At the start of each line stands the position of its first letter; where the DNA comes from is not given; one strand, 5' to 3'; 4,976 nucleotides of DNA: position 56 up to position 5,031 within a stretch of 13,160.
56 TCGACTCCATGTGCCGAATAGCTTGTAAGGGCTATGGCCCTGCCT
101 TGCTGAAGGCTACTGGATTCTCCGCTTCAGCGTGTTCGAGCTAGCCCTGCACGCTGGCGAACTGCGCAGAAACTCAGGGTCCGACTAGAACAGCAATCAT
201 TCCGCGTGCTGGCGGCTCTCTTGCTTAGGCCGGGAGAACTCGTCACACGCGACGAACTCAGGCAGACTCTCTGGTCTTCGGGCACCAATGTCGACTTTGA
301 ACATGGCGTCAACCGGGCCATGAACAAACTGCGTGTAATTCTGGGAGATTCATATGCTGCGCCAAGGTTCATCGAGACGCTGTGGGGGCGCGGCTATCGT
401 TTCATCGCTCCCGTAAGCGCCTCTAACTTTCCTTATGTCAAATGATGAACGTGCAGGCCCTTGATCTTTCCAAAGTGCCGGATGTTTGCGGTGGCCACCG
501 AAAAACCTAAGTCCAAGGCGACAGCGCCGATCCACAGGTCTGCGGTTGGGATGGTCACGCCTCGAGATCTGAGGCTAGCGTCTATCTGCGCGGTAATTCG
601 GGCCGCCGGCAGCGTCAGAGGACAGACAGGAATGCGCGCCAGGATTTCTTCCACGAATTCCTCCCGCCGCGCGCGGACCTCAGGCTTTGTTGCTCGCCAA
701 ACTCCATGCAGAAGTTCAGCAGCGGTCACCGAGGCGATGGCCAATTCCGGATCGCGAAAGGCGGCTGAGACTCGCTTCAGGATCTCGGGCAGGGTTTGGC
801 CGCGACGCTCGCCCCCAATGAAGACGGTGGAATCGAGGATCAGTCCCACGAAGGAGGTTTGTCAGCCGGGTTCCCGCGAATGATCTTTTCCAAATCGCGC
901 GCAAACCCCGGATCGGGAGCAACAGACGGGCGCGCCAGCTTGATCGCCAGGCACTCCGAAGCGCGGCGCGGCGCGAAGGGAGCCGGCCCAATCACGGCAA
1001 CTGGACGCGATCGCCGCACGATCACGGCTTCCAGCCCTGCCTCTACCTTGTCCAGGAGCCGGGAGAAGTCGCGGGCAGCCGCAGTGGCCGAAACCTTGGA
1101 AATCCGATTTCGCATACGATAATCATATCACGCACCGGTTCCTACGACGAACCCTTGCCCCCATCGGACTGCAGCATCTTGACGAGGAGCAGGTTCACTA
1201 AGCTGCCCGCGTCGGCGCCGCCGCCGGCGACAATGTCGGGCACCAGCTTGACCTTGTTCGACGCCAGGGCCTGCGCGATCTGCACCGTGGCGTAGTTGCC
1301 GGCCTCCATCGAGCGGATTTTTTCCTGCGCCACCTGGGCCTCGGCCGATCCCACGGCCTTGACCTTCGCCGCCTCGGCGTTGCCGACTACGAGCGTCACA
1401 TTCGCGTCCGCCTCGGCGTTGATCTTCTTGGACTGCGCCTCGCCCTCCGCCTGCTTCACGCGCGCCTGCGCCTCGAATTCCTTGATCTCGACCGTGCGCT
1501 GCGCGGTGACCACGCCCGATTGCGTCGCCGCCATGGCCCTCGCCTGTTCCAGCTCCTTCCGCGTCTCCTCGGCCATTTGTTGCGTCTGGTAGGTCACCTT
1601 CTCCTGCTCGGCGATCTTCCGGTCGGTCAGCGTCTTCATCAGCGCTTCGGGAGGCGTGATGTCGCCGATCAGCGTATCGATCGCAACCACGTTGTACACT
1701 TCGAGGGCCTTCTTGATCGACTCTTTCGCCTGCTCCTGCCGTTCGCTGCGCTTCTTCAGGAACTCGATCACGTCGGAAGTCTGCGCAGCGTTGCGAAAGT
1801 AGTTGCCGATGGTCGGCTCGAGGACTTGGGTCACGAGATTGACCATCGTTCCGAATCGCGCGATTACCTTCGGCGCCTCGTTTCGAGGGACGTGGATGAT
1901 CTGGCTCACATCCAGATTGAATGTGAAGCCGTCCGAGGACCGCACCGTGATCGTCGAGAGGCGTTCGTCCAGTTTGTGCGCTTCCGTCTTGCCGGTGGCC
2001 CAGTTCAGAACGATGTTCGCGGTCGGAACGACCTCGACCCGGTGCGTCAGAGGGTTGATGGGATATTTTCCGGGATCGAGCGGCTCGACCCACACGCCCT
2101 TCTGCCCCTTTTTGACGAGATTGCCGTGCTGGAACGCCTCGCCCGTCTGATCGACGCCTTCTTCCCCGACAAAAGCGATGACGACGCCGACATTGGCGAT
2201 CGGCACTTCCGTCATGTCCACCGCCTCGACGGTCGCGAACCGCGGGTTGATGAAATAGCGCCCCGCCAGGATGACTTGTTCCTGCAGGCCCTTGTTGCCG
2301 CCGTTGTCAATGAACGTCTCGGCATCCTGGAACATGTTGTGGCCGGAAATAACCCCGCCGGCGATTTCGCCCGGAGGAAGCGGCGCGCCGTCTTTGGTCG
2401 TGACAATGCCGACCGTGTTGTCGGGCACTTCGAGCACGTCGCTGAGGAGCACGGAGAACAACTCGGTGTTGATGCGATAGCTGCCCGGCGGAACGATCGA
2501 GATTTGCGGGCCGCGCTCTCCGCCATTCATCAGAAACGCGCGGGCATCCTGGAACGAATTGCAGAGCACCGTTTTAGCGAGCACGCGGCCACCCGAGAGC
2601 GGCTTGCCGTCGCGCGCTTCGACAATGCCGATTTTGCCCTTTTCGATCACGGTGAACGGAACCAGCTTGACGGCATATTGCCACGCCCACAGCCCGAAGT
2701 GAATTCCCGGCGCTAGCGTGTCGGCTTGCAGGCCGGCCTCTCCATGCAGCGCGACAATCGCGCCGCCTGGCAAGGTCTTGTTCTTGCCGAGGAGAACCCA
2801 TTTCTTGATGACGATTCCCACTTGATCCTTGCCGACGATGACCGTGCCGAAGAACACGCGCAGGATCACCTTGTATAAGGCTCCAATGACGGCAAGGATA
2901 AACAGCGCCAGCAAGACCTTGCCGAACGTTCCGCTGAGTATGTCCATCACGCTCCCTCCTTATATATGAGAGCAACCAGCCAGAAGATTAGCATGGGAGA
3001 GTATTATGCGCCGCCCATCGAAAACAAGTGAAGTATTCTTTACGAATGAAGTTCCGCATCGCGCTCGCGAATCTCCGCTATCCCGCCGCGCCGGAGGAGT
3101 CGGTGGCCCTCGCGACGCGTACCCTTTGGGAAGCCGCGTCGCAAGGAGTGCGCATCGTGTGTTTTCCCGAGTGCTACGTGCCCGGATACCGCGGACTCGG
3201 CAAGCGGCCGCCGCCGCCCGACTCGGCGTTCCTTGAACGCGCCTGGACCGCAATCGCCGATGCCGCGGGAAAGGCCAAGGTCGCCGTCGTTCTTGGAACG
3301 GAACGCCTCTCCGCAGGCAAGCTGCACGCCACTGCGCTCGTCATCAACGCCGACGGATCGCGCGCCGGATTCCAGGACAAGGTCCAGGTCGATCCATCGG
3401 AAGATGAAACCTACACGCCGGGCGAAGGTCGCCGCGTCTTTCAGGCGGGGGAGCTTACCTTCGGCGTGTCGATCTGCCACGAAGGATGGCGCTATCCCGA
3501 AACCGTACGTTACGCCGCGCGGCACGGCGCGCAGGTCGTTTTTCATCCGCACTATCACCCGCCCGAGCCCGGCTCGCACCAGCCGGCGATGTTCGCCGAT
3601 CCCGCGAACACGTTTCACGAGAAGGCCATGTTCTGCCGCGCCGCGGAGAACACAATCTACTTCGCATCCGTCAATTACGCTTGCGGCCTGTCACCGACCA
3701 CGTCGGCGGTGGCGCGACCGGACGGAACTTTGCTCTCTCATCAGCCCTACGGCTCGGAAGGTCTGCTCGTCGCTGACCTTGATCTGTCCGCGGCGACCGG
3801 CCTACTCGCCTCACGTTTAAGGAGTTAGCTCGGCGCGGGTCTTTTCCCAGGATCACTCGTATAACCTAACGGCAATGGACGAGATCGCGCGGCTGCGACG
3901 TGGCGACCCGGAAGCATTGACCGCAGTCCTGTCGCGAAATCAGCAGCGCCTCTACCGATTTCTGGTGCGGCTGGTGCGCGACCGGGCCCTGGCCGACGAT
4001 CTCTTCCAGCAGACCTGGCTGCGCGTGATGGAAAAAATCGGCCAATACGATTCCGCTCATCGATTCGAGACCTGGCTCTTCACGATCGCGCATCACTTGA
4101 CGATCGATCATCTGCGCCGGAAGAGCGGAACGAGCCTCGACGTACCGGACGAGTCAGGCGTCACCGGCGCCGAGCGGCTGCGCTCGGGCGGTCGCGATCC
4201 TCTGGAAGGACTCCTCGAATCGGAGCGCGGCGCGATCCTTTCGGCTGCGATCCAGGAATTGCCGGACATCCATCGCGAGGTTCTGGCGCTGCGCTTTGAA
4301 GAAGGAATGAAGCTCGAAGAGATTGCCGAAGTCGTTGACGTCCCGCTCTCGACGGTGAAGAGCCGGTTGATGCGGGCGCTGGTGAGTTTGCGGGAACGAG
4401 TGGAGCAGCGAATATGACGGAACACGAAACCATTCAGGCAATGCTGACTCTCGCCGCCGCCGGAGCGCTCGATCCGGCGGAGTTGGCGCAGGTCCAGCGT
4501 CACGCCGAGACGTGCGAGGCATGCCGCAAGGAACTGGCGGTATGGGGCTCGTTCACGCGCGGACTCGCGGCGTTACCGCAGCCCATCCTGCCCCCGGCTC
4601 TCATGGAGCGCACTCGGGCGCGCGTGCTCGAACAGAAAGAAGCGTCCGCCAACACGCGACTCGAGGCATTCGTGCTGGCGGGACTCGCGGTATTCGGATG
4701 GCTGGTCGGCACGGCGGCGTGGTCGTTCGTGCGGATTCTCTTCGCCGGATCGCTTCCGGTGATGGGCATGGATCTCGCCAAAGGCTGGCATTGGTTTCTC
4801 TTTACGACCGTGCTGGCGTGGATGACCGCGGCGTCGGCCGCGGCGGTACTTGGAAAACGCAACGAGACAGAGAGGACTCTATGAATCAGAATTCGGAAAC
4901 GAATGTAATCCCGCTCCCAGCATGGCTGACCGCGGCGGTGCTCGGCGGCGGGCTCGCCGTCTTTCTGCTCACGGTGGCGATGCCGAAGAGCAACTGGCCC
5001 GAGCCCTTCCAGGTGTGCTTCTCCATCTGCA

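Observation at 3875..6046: Four translationally coupled genes: ECF sigma, minimal ZAS anti-sigma, 3-TM double-zinc-ribbon protein and a secreted tandem-domain protein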

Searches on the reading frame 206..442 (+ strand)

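Call 82: search_protein_families(library=pfam, proteins=[window:206-442:+], max_evalue=0.0001)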
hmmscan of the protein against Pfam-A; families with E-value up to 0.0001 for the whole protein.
window:206-442:+ (79 aa): 1 family
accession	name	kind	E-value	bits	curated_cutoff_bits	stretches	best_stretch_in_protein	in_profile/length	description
PF00486.34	Trans_reg_C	-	1.2e-12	48.2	26.2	1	2-66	14-77/77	Transcriptional regulatory protein, C terminal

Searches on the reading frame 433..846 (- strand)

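Call 82: search_protein_families(library=pfam, proteins=[window:433-846:-], max_evalue=0.0001)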
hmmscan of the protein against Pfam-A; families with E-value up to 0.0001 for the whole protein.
window:433-846:- (137 aa): 1 family
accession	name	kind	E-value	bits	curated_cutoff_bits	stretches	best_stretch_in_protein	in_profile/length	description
PF01850.27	PIN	-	5.9e-12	46.7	23.6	1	3-128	2-117/120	PIN domain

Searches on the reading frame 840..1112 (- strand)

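Call 82: search_protein_families(library=pfam, proteins=[window:840-1112:-], max_evalue=0.0001)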
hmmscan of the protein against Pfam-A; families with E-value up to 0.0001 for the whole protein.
window:840-1112:- (90 aa): 1 family
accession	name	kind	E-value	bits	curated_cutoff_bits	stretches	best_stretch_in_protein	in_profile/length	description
PF02604.26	PhdYeFM_antitox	-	8.9e-06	25.8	29.8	1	6-41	3-39/74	Antitoxin Phd_YefM, type II toxin-antitoxin system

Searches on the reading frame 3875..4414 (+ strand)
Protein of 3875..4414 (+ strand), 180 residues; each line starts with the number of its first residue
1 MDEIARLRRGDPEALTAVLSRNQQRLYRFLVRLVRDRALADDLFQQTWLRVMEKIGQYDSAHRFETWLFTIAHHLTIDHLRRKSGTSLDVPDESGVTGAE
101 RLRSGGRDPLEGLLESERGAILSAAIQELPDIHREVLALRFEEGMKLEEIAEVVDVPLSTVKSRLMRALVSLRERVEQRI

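Call 3: search_protein_families(library=pfam, proteins=[window:3875-4414:+], max_evalue=1)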
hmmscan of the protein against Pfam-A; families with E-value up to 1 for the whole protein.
window:3875-4414:+ (180 aa): 10 families
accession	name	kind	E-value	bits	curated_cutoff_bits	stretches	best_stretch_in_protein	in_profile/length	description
PF04542.20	Sigma70_r2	-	4e-19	68.6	24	1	20-84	3-69/71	Sigma-70 region 2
PF04545.22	Sigma70_r4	-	2.8e-15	56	24.1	1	125-174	1-50/50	Sigma-70, region 4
PF08281.18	Sigma70_r4_2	-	1.4e-14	53.9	25.7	1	122-171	4-53/54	Sigma-70, region 4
PF07638.17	Sigma70_ECF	-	0.00054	20.3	21.1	1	128-166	135-173/185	ECF sigma factor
PF13384.12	HTH_23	-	0.0036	17.5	24.6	1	138-162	11-35/50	Homeodomain-like domain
PF14493.12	HTH_40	-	0.0041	17.8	27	1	138-169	7-37/89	Helix-turn-helix domain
PF22029.2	PhyR_sigma2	-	0.016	15.7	27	1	31-73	13-55/55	Sigma2 domain of PhyR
PF12645.13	HTH_16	-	0.016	15.7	22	1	9-59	9-65/65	Helix-turn-helix domain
PF04286.17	DUF445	-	0.027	14.8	33.8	1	16-77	31-85/368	Protein of unknown function (DUF445)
PF09339.16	HTH_IclR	-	0.035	14.3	22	1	143-172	17-45/52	IclR helix-turn-helix domain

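Call 4: search_protein_families(library=ncbifam, proteins=[window:3875-4414:+], max_evalue=1)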
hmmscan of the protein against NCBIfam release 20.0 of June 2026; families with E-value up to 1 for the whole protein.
window:3875-4414:+ (180 aa): 110 families (the best 25 are shown)
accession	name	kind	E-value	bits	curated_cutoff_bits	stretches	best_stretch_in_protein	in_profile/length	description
NF009166.1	PRK12513.1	equivalog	5.2e-46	156.8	206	1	5-177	14-187/193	RNA polymerase sigma factor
NF007223.0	PRK09641.1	equivalog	3.1e-35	121.7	209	1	3-178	8-186/187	RNA polymerase sigma factor SigW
NF008888.0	PRK11922.1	equivalog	4.7e-31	108.2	204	1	5-180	22-200/231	RNA polymerase sigma factor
NF009168.0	PRK12515.1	subfamily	4.2e-29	101.4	236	1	4-174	13-177/189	RNA polymerase sigma factor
TIGR02937.1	sigma70-ECF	superfamily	4.7e-29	101.1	42.9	1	13-175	1-164/165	sigma-70 family RNA polymerase sigma factor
NF007216.0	PRK09638.1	equivalog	2.2e-28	99.3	194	1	4-178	9-176/180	RNA polymerase sigma factor SigY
TIGR02948.1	SigW_bacill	equivalog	4.9e-28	98.5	243.1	1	4-177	9-185/187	RNA polymerase sigma factor SigW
NF004113.0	PRK05602.1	equivalog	2.3e-27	96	208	1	4-178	36-203/211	RNA polymerase sigma factor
TIGR02952.1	Sig70_famx2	equivalog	5.1e-26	91.6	206.45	1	5-174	3-168/170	ECF subfamily RNA polymerase sigma factor, BldN family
TIGR02989.1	Sig-70_gvs1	subfamily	5.4e-25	88.2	124.55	1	14-174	2-156/158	RNA polymerase sigma-70 factor, Rhodopirellula/Verrucomicrobium family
TIGR02985.1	Sig70_bacteroi1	subfamily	2.1e-24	86.6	126.4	1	19-175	7-161/162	RNA polymerase sigma-70 factor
NF058625.1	sigma_PG0214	equivalog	2.3e-24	86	130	1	21-178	12-163/170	GFO_1088 family ECF-type sigma factor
TIGR02939.1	RpoE_Sigma70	equivalog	3e-24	86.1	236.15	1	4-176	11-186/190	RNA polymerase sigma factor RpoE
TIGR02950.1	SigM_subfam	subfamily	9.6e-24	84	147.95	1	19-176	6-158/159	RNA polymerase sigma factor, SigM family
NF009195.0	PRK12543.1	subfamily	1.5e-23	83.3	197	1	4-178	11-180/192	RNA polymerase sigma factor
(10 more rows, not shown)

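Call 49: search_solved_structures(query=window:3875-4414:+, max_evalue=0.00001)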
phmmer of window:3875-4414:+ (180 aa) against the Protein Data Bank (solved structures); distinct sequences matched with E-value up to 0.00001: 21.
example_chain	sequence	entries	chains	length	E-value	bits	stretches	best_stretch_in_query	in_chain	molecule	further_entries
5wuq_A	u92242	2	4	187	4.5e-23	84.9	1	4-176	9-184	ECF RNA polymerase sigma factor SigW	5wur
6in7_B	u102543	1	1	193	2.3e-19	72.9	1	4-172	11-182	RNA polymerase sigma-H factor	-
8z6g_B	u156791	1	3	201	2.6e-19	72.7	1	4-172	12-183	RNA polymerase sigma factor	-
1or7_A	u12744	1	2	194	3.1e-14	56.2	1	4-177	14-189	RNA polymerase sigma-E factor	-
6jbq_F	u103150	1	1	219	4.7e-14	55.6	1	4-177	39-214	ECF RNA polymerase sigma-E factor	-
9m9d_F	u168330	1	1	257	4.7e-14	55.6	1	19-175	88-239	ECF RNA polymerase sigma factor SigE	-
9m9e_F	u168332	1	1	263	5e-14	55.5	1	19-175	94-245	ECF RNA polymerase sigma factor SigE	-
9m98_F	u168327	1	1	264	5.1e-14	55.5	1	19-175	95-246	ECF RNA polymerase sigma factor SigE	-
6jcy_F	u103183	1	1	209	1.8e-12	50.5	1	24-173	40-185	ECF RNA polymerase sigma factor SigH,ECF RNA polymerase sigma factor SigE,ECF RNA polymera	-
5zx2_F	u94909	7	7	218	3.9e-12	49.4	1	24-173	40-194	ECF RNA polymerase sigma factor SigH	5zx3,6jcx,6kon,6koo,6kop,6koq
4nqw_A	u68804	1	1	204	4.6e-12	49.2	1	7-174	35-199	ECF RNA polymerase sigma factor SigK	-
6dxo_A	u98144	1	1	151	1.2e-11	47.8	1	1-83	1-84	RNA polymerase ECF-subfamily sigma factor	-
7qh5_A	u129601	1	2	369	3.2e-11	46.4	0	122-179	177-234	RNA polymerase sigma factor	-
6dv9_F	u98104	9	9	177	4.6e-11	45.9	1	15-176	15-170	ECF RNA polymerase sigma factor SigL | RNA polymerase sigma factor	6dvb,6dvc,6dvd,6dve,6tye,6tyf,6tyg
2o7g_A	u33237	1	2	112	2.5e-10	43.5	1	8-82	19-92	Probable RNA polymerase sigma-C factor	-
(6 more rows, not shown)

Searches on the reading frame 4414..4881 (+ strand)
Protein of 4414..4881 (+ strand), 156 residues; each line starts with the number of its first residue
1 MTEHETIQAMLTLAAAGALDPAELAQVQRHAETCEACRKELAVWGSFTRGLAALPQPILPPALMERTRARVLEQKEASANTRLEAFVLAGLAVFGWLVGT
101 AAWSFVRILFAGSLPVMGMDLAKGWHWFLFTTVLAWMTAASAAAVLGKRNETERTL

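Call 3: search_protein_families(library=pfam, proteins=[window:4414-4881:+], max_evalue=1)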
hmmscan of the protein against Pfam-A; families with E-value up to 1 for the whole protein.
window:4414-4881:+ (156 aa): 1 family
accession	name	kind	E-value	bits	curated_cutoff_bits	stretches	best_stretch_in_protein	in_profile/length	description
PF13490.11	zf-HC2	-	4.5e-08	33.5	22.2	1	6-38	3-35/35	Putative zinc-finger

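Call 4: search_protein_families(library=ncbifam, proteins=[window:4414-4881:+], max_evalue=1)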
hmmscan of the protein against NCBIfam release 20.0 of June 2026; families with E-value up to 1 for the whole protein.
window:4414-4881:+ (156 aa): 7 families
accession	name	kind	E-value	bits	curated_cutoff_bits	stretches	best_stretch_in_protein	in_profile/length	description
NF052375.1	antisigma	equivalog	5e-07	29.9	100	1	15-103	6-102/217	anti-sigma factor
NF010501.0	PRK13920.1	subfamily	9.4e-06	25.4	225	1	6-105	3-102/213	putative anti-sigmaE protein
TIGR03988.1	antisig_RsrA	equivalog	0.005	16.9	62.5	1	15-42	13-40/77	mycothiol system anti-sigma-R factor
TIGR02451.1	anti_sig_ChrR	subfamily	0.018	14.9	124.5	1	8-77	5-71/216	ChrR family anti-sigma-E factor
NF008940.0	PRK12292.2-3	equivalog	0.053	12.3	450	1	6-126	43-156/404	ATP phosphoribosyltransferase regulatory subunit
NF052368.1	antisigmaE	subfamily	0.11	12.4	50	1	8-39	8-39/48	anti-sigma factor family protein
NF040911.1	KGW_Acineto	subfamily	0.13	12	35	1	123-134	15-26/38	KGW motif small protein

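Call 50: search_solved_structures(query=window:4414-4881:+, max_evalue=1)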
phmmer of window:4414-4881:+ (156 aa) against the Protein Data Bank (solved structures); distinct sequences matched with E-value up to 1: 2.
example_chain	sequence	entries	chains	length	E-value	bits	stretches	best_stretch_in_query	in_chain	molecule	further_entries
2q1z_B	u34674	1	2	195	0.097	15.9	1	3-76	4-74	Anti-Sigma factor ChrR, transcriptional activator ChrR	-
2z2s_B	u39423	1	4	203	0.11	15.8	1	3-76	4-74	Anti-Sigma factor ChrR, transcriptional activator ChrR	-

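Call 74: find_homologous_proteins(query=window:4414-4881:+)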
Query window:4414-4881:+ (156 aa): 40 proteins with E <= 0.001 among 974 candidates.
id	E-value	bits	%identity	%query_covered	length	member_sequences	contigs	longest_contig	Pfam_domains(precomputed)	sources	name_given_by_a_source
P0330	9.3e-95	332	100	100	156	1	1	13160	PF13490.12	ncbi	-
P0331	4.0e-51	191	60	100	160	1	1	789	-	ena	-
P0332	5.3e-49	184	56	99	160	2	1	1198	-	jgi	jgi:hypothetical protein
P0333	1.3e-48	183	57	99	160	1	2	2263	-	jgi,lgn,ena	-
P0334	1.5e-48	183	59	99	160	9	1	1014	-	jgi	jgi:anti-sigma factor RsiW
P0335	4.2e-48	181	58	99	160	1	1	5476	-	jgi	jgi:hypothetical protein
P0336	4.1e-47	178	54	100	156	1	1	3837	PF13490.12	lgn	-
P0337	5.4e-47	177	54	100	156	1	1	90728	PF13490.12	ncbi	-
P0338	6.3e-47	177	56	96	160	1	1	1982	PF13490.12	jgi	jgi:hypothetical protein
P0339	1.3e-46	176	56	99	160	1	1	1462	-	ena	-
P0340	1.0e-45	173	55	99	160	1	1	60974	-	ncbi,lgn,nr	ncbi:MAG TPA: zf-HC2 domain-containing protein [Bryobacteraceae bacterium]|nr:zf-HC2 domain-containi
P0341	1.9e-45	172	57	97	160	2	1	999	-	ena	-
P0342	3.6e-44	168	55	96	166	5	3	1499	PF13490.12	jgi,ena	jgi:anti-sigma factor RsiW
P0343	3.7e-44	168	54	99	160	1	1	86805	PF13490.12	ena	-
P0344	7.7e-44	167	54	97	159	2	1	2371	-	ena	-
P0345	2.4e-42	162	49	100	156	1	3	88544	PF13490.12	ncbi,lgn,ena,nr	ncbi:MAG: zf-HC2 domain-containing protein [Acidobacteriia bacterium]|nr:zf-HC2 domain-containing pr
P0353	9.0e-40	154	49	94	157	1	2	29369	PF13490.12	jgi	jgi:hypothetical protein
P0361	5.5e-33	132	46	95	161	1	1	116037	PF13490.12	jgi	jgi:predicted anti-sigma-YlaC factor YlaD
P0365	4.6e-22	97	38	100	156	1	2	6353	-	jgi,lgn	jgi:hypothetical protein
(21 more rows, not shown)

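Call 75: find_encoding_contigs(protein=P0361, flank=3000, max_places=1)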
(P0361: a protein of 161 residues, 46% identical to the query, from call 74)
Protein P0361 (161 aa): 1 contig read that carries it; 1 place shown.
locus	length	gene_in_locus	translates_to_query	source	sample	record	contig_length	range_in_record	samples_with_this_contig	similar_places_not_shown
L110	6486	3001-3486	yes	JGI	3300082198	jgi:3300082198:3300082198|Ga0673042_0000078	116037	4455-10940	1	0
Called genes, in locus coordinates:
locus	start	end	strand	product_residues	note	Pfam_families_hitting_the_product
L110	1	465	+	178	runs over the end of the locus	PF05163:DinB, PF12867:DinB_2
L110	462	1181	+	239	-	PF03737:RraA-like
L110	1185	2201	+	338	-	PF01380:SIS, PF00571:CBS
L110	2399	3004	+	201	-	PF04542:Sigma70_r2, PF08281:Sigma70_r4_2, PF04545:Sigma70_r4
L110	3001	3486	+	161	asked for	PF13490:zf-HC2 (faint)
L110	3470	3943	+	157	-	PF17032:Zn_ribbon_15 (faint), PF12773:DZR, PF13240:Zn_Ribbon_1 (faint), PF13248:Zn_ribbon_3 (weak)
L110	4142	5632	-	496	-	-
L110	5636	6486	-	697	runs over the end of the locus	-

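Call 76: find_encoding_contigs(protein=P0345, flank=3000, max_places=1)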
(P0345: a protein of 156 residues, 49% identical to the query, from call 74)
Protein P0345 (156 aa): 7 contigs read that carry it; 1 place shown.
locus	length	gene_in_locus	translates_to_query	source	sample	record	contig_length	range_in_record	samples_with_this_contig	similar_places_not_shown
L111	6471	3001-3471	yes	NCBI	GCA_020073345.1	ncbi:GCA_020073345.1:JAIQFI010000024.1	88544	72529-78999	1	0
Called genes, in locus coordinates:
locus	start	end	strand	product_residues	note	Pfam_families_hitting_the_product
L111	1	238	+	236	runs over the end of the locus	-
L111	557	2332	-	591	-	PF01011:PQQ, PF13360:PQQ_2, PF13570:Beta-prop_ACSF4 (faint), PF25293:Beta-prop_EMC1_N (faint), PF13360:PQQ_2, PF01011:PQQ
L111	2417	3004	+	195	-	PF12645:HTH_16 (weak), PF04542:Sigma70_r2, PF08281:Sigma70_r4_2, PF04545:Sigma70_r4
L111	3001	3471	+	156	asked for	PF13490:zf-HC2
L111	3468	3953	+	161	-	PF17032:Zn_ribbon_15 (faint), PF12773:DZR, PF13240:Zn_Ribbon_1, PF13248:Zn_ribbon_3 (faint), PF24463:DUF7577 (weak)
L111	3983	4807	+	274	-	PF13669:Glyoxalase_4 (faint), PF18029:Glyoxalase_6 (faint), PF22677:Ble-like_N (faint), PF00903:Glyoxalase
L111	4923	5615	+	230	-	PF13489:Methyltransf_23 (faint), PF13649:Methyltransf_25, PF13847:Methyltransf_31, PF08241:Methyltransf_11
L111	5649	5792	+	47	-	-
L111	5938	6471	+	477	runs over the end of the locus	PF01435:Peptidase_M48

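Call 77: find_encoding_contigs(protein=P0365, flank=3000, max_places=1)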
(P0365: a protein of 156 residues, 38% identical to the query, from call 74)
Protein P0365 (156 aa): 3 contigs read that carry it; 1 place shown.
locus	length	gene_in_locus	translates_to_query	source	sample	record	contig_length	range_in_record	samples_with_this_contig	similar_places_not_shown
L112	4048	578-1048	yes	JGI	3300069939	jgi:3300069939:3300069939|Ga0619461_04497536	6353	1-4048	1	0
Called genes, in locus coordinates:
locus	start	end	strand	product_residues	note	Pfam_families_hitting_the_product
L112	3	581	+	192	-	?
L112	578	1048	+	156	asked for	-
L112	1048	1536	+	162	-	PF17032:Zn_ribbon_15 (faint), PF13240:Zn_Ribbon_1 (faint), PF12773:DZR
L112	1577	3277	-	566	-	PF00498:FHA, PF16697:Yop-YscD_cpl, PF07228:SpoIIE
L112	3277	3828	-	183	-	PF01475:FUR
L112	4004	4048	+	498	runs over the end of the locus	PF00289:Biotin_carb_N, PF02222:ATP-grasp (faint), PF02786:CPSase_L_D2, PF07478:Dala_Dala_lig_C, PF02785:Biotin_carb_C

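Call 78: find_encoding_contigs(protein=P0353, flank=3000, max_places=1)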
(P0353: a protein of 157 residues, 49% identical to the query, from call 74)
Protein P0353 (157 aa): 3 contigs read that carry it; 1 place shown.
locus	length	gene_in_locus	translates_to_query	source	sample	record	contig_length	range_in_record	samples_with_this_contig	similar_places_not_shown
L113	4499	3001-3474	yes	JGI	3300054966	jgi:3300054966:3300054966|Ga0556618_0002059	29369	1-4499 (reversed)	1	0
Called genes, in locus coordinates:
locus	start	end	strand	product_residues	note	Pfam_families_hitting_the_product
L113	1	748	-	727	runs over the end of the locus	PF05170:AsmA, PF05359:DUF748, PF13116:YhdP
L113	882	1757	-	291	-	PF14256:YwiC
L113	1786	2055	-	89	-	-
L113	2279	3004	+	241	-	PF04542:Sigma70_r2, PF08281:Sigma70_r4_2, PF04545:Sigma70_r4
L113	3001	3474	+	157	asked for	PF13490:zf-HC2 (weak)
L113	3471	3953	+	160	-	PF17032:Zn_ribbon_15 (faint), PF24463:DUF7577 (weak), PF12773:DZR, PF13240:Zn_Ribbon_1 (weak)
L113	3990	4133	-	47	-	-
